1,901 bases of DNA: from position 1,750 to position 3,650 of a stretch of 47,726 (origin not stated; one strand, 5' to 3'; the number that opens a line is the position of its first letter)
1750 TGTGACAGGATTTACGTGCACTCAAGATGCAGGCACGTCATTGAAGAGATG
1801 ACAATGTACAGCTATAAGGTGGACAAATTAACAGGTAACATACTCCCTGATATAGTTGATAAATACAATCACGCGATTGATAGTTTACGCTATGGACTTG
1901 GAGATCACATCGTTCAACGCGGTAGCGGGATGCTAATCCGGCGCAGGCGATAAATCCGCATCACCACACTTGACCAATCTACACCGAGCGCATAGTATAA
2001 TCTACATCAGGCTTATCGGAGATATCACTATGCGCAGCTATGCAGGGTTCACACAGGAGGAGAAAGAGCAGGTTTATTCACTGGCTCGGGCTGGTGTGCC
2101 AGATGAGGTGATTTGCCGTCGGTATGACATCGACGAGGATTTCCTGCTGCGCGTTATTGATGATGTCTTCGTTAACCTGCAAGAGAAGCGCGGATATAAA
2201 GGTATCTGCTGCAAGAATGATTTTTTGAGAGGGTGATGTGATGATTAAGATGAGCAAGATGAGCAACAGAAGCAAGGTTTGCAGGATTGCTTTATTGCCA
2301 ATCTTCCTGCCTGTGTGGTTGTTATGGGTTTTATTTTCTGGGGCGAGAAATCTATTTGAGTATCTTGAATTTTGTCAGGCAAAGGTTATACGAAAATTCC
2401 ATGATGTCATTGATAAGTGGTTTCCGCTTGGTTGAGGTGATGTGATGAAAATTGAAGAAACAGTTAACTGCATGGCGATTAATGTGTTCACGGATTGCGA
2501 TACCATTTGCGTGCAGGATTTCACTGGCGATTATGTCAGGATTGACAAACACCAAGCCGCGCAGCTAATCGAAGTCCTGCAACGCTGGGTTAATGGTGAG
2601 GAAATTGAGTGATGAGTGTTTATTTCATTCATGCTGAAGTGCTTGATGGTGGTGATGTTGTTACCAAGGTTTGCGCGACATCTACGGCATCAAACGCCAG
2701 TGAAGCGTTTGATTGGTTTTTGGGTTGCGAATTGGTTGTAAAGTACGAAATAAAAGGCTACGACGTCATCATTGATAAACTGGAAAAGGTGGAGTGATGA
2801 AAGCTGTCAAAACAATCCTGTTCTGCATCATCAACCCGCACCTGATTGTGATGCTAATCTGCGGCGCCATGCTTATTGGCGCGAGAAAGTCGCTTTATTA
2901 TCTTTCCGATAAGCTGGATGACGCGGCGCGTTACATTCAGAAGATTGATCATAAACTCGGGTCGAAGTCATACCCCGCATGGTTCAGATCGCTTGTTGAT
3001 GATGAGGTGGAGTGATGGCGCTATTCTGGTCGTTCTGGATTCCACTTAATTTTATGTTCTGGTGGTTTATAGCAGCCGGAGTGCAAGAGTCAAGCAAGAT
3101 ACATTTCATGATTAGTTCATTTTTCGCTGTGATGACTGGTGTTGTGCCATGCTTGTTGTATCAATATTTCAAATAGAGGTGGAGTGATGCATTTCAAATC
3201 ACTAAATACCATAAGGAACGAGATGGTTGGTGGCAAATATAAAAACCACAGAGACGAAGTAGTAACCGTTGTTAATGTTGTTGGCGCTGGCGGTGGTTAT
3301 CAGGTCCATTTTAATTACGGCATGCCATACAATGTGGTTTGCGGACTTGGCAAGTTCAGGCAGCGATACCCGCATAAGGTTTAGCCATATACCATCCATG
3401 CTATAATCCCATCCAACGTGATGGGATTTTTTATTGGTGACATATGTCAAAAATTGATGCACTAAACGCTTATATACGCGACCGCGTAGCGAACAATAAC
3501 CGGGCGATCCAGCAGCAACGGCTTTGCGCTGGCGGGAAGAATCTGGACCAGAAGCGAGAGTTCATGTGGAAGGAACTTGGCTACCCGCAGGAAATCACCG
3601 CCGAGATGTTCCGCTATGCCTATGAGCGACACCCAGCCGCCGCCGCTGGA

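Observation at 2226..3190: Small-gene cassette joined by a conserved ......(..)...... junction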

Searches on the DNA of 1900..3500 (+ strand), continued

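Call 60: search_rna_families(source=window, start=1900, end=3500, threshold=evalue, max_evalue=1)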
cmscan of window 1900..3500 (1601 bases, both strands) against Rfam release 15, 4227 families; matches with E-value up to 1: 0.
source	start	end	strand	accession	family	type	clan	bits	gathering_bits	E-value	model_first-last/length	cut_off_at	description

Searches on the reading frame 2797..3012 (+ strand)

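Call 32: search_protein_families(library=pfam, proteins=[window:2797-3012:+], max_evalue=1)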
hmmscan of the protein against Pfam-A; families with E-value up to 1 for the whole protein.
window:2797-3012:+ (72 aa): 1 family
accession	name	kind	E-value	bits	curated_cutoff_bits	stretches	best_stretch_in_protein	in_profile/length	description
PF17113.10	AmpE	-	0.21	11.4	21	0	2-45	59-100/284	Regulatory signalling modulator protein AmpE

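Call 33: search_protein_families(library=phrogs, proteins=[window:2797-3012:+], max_evalue=0.01)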
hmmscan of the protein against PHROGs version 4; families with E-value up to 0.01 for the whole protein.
window:2797-3012:+ (72 aa): 1 family
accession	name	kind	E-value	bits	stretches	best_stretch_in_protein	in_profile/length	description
phrog_5603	-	unknown function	0.00013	23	1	4-49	8-49/92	-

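Call 62: search_protein_families(library=padloc, proteins=[window:2797-3012:+], max_evalue=0.1)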
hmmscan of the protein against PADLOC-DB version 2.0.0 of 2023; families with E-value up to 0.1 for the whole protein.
window:2797-3012:+ (72 aa): 0 families

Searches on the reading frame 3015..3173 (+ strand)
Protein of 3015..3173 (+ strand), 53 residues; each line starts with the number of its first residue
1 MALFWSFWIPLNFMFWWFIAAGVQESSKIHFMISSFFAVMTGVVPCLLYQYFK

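Call 32: search_protein_families(library=pfam, proteins=[window:3015-3173:+], max_evalue=1)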
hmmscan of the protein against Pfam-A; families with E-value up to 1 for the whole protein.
window:3015-3173:+ (53 aa): 1 family
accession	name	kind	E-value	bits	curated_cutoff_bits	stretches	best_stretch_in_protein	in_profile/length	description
PF02293.20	AmiS_UreI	-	0.014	15.9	25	1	1-49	114-162/166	AmiS/UreI family transporter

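Call 33: search_protein_families(library=phrogs, proteins=[window:3015-3173:+], max_evalue=0.01)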
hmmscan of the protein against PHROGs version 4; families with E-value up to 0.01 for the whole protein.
window:3015-3173:+ (53 aa): 0 families

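Call 62: search_protein_families(library=padloc, proteins=[window:3015-3173:+], max_evalue=0.1)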
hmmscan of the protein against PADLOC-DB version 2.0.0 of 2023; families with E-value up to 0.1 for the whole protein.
window:3015-3173:+ (53 aa): 0 families
